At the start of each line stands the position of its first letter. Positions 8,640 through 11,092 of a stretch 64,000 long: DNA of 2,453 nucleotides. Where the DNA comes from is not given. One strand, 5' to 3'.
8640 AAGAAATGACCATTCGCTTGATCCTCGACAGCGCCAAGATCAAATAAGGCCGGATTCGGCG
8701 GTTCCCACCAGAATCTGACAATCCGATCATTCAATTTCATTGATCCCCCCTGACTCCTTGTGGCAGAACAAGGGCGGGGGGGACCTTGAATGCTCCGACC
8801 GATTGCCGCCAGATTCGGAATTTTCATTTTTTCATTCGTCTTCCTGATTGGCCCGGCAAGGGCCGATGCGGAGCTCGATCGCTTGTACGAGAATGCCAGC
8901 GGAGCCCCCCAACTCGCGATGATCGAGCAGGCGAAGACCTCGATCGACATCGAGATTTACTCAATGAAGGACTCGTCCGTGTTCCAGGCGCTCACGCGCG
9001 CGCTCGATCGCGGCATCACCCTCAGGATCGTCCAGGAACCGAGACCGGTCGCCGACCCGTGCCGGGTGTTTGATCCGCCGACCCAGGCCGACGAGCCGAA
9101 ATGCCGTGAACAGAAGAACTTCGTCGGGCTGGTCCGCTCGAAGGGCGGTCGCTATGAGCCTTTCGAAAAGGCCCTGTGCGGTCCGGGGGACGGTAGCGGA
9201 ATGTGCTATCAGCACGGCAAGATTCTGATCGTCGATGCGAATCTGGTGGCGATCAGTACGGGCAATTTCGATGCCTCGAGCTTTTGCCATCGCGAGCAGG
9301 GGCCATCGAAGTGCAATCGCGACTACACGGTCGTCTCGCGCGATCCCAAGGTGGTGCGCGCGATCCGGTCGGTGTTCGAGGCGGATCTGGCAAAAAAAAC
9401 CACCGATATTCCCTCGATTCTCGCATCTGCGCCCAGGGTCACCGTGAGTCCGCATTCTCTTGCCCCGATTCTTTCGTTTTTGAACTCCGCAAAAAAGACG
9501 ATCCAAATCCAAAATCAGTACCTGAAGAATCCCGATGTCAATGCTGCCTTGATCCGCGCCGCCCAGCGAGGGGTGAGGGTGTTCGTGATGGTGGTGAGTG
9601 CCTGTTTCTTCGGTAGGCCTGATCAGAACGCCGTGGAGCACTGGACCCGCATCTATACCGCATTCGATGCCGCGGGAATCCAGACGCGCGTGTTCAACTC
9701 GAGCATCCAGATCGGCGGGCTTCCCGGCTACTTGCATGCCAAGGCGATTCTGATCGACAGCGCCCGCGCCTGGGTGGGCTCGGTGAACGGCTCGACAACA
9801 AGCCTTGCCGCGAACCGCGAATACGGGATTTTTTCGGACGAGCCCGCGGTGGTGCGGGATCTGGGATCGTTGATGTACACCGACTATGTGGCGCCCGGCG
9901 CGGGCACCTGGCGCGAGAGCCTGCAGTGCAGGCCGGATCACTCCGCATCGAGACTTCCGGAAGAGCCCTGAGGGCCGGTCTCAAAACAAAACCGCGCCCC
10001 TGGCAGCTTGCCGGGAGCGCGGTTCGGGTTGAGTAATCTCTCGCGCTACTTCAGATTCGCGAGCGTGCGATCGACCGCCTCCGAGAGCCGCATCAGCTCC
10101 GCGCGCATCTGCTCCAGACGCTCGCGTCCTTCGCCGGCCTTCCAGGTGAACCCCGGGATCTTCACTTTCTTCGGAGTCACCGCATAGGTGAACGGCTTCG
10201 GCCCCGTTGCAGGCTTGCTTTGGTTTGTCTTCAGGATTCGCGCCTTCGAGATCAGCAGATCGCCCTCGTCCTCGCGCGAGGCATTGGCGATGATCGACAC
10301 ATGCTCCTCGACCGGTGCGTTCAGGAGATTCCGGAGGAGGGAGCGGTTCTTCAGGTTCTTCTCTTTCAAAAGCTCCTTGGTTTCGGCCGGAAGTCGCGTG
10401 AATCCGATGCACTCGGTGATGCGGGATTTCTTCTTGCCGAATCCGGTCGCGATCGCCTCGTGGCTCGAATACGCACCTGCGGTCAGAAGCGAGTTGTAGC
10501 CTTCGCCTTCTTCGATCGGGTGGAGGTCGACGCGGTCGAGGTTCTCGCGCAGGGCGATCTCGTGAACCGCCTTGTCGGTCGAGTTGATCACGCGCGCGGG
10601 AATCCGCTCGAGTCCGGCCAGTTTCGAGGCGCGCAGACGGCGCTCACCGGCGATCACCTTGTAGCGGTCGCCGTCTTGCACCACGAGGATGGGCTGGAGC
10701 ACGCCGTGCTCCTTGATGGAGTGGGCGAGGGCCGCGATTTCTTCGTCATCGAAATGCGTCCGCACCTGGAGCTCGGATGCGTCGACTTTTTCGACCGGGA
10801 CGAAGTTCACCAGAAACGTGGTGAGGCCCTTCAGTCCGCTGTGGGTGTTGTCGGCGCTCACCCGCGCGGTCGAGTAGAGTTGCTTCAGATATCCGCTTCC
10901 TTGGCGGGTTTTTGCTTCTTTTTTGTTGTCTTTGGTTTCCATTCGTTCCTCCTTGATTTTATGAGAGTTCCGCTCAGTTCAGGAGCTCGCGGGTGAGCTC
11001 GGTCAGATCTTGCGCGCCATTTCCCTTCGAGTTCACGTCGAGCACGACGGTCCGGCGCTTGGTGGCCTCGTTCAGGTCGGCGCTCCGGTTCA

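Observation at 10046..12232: Type-Ia-like ParA (long N-terminal extension) and ParB pair with three 16-20 bp palindromes upstream, in an otherwise housekeeping chromosomal context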

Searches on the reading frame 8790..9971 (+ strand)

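Call 4: search_protein_families(library=pfam, proteins=[window:8790-9971:+], max_evalue=0.01)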
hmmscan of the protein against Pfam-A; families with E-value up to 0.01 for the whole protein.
window:8790-9971:+ (393 aa): 3 families
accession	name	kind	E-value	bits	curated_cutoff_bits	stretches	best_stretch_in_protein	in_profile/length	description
PF13091.12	PLDc_2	-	1.4e-34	119.2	27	2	227-357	1-123/132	PLD-like domain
PF00614.28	PLDc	-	1.8e-06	28.2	21.9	0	140-161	4-25/28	Phospholipase D Active site motif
PF11495.14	Regulator_TrmB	-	0.00078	19.2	22.2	0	228-278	16-64/233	Archaeal transcriptional regulator TrmB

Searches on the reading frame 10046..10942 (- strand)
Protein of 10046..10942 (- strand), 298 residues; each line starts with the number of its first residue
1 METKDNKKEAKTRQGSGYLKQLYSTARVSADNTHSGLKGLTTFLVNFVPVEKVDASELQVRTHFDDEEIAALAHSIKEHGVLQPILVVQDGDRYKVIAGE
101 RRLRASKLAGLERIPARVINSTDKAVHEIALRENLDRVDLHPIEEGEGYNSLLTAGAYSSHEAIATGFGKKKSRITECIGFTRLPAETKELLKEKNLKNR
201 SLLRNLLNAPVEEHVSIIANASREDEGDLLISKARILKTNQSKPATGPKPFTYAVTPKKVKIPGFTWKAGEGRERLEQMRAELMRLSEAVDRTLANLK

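Call 4: search_protein_families(library=pfam, proteins=[window:10046-10942:-], max_evalue=0.01)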
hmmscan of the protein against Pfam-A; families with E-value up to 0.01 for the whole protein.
window:10046-10942:- (298 aa): 2 families
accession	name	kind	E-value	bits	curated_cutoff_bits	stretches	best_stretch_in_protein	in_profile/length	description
PF02195.25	ParB_N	-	2e-27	95.5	26.3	1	46-135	4-94/95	ParB N-terminal domain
PF17762.8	HTH_ParB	-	1.8e-08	34.9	22.6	1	139-214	2-75/102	ParB HTH domain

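Call 8: search_protein_families(library=ncbifam, proteins=[window:10046-10942:-], max_evalue=0.01)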
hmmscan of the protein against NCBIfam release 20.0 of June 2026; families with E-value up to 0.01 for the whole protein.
window:10046-10942:- (298 aa): 7 families
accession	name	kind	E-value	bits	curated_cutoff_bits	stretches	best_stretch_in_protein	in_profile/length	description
TIGR04285.1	nucleoid_noc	exception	5.3e-43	147.2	315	1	45-223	2-178/255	nucleoid occlusion protein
TIGR00180.1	parB_part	domain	1.5e-38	132.4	58.45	1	47-209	7-171/186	ParB/RepB/Spo0J family partition protein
TIGR03734.1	PRTRC_parB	hypoth_equivalog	1.7e-19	69.8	278.6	1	60-156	8-109/555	PRTRC system ParB family protein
TIGR03454.1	partition_RepB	equivalog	7.3e-13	48.6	201.5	1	49-179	68-198/325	plasmid partitioning protein RepB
NF010440.0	PRK13866.1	equivalog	4.8e-09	35.8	522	1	50-146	70-169/336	plasmid partitioning protein RepB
NF010406.0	PRK13832.1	subfamily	2.5e-08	33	640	1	60-172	20-133/578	plasmid partitioning protein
NF033589.0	staphy_B_SbnI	equivalog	0.00024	20.6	350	1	47-127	10-87/254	bifunctional transcriptional regulator/O-phospho-L-serine synthase SbnI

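Call 10: search_solved_structures(query=window:10046-10942:-, max_evalue=0.001)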
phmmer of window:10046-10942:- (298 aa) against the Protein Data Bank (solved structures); distinct sequences matched with E-value up to 0.001: 12.
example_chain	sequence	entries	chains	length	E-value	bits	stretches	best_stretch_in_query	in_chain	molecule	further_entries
7bnk_A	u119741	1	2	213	3.9e-34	121.8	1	48-211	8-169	ParB family protein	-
7bnr_A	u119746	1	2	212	2.6e-33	119.1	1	48-211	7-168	ParB family protein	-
7o0n_A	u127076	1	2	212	2.6e-33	119.1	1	48-211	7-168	ParB family protein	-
1vz0_A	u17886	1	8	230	1.9e-29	106.5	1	48-197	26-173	Chromosome-partitioning protein Spo0J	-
6sdk_A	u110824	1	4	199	1.2e-28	103.8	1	55-198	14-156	Stage 0 sporulation protein J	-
7ng0_A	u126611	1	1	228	2e-26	96.5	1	45-217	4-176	Nucleoid occlusion protein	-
7nfu_A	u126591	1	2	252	2.6e-26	96.1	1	45-216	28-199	Nucleoid occlusion protein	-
4umk_A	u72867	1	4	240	2.1e-24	89.9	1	50-197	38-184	PROBABLE CHROMOSOME-PARTITIONING PROTEIN PARB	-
7ol9_A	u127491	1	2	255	2e-22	83.4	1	48-219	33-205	Nucleoid occlusion protein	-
6t1f_A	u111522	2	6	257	3.3e-21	79.4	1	48-245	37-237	Chromosome-partitioning protein ParB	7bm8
8qa8_A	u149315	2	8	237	1.2e-08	38.2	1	63-209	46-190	Transcriptional repressor protein KorB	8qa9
6y93_A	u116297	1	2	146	2.8e-05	27.2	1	128-221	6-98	Nucleoid occlusion protein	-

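Call 30: search_solved_structures(query=window:10046-10942:-, max_evalue=1e-20, show_alignments=5)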
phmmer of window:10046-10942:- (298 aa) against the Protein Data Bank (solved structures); distinct sequences matched with E-value up to 1e-20: 10.
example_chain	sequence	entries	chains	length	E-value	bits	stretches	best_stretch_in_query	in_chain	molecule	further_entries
7bnk_A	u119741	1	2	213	3.9e-34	121.8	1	48-211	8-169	ParB family protein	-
7bnr_A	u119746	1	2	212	2.6e-33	119.1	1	48-211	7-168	ParB family protein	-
7o0n_A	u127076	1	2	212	2.6e-33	119.1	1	48-211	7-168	ParB family protein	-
1vz0_A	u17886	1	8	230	1.9e-29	106.5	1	48-197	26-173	Chromosome-partitioning protein Spo0J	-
6sdk_A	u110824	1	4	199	1.2e-28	103.8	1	55-198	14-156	Stage 0 sporulation protein J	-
7ng0_A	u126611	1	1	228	2e-26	96.5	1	45-217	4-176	Nucleoid occlusion protein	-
7nfu_A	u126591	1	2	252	2.6e-26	96.1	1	45-216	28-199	Nucleoid occlusion protein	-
4umk_A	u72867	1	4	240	2.1e-24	89.9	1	50-197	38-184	PROBABLE CHROMOSOME-PARTITIONING PROTEIN PARB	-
7ol9_A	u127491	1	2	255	2e-22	83.4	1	48-219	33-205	Nucleoid occlusion protein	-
6t1f_A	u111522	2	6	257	3.3e-21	79.4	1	48-245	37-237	Chromosome-partitioning protein ParB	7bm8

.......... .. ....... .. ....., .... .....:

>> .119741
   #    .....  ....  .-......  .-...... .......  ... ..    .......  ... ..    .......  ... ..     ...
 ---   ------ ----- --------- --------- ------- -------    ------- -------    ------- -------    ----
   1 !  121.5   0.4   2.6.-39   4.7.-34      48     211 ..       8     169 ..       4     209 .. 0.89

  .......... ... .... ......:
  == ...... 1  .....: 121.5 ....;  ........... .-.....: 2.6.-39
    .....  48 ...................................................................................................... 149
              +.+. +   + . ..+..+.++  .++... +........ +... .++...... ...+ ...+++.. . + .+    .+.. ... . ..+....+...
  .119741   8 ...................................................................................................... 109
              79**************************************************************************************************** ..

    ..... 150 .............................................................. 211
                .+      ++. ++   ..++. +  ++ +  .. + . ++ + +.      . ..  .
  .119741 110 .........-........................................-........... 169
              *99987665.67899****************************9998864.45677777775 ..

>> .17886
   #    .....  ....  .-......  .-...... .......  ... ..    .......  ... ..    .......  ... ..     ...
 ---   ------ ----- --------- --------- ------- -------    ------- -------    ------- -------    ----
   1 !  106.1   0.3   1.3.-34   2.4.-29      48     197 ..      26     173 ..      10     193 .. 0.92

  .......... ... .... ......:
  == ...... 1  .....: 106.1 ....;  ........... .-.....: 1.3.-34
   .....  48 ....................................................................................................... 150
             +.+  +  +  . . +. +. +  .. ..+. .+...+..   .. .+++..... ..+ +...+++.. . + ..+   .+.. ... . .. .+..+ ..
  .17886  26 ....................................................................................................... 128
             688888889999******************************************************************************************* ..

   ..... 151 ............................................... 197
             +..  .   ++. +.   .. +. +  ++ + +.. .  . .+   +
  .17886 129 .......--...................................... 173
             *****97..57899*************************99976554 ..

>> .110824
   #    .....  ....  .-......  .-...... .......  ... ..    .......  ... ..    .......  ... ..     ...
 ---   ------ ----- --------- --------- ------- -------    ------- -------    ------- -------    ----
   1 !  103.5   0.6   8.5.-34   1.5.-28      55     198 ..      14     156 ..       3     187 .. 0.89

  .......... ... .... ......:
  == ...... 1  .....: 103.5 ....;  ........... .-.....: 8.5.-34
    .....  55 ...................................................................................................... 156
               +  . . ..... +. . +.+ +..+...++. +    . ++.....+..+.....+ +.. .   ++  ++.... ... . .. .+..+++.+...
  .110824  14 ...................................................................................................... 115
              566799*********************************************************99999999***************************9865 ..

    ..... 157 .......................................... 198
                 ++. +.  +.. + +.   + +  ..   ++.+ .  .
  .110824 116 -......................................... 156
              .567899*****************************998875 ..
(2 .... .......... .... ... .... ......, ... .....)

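Call 80: find_homologous_proteins(query=window:10046-10942:-, max_evalue=0.00001)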
Query window:10046-10942:- (298 aa): 4430 proteins with E <= 0.00001 among 7189 candidates; the best 120 are listed.
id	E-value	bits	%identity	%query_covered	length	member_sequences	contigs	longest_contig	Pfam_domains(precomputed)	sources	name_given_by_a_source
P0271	6.9e-189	644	100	100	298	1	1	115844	PF17762.9,PF02195.27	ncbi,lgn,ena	-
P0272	1.2e-166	571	89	100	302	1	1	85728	PF17762.9,PF02195.27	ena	-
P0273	1.6e-162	558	87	100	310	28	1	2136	PF17762.9,PF02195.27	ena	-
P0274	3.9e-155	533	83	99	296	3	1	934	PF17762.9,PF02195.27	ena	-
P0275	5.4e-154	530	83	99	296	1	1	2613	PF17762.9,PF02195.27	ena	-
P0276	1.2e-151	522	81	98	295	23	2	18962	PF17762.9,PF02195.27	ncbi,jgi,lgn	jgi:ParB family chromosome partitioning protein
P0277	2.3e-149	515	82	98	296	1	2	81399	PF17762.9,PF02195.27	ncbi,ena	-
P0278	1.7e-147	508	81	98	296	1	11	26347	PF17762.9,PF02195.27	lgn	-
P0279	5.1e-146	504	79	99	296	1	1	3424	PF17762.9,PF02195.27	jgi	jgi:ParB/RepB/Spo0J family partition protein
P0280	5.1e-145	500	79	99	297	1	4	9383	PF17762.9,PF02195.27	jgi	jgi:ParB family chromosome partitioning protein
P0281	5.3e-145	500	79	99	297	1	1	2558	PF17762.9,PF02195.27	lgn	-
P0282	7.0e-145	500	78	99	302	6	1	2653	PF17762.9,PF02195.27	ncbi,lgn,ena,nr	ncbi:MAG: ParB/RepB/Spo0J family partition protein [Bdellovibrionales bacterium]|nr:ParB/RepB/Spo0J 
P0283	2.0e-142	492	78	99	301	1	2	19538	PF17762.9,PF02195.27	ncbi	-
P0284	2.8e-142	491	77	98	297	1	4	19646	PF17762.9,PF02195.27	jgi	jgi:ParB/RepB/Spo0J family partition protein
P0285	5.4e-142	490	76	99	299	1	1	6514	PF17762.9,PF02195.27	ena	-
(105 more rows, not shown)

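Call 81: find_encoding_contigs(protein=P0271, flank=10000, max_places=4)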
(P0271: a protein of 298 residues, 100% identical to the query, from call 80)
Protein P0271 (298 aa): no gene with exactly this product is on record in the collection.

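Call 82: list_cluster_members(proteins=[P0271])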
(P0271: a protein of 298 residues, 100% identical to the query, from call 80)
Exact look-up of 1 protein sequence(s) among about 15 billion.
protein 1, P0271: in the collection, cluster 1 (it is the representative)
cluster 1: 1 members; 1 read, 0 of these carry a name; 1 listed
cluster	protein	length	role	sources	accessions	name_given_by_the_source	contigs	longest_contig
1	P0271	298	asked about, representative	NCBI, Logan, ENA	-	-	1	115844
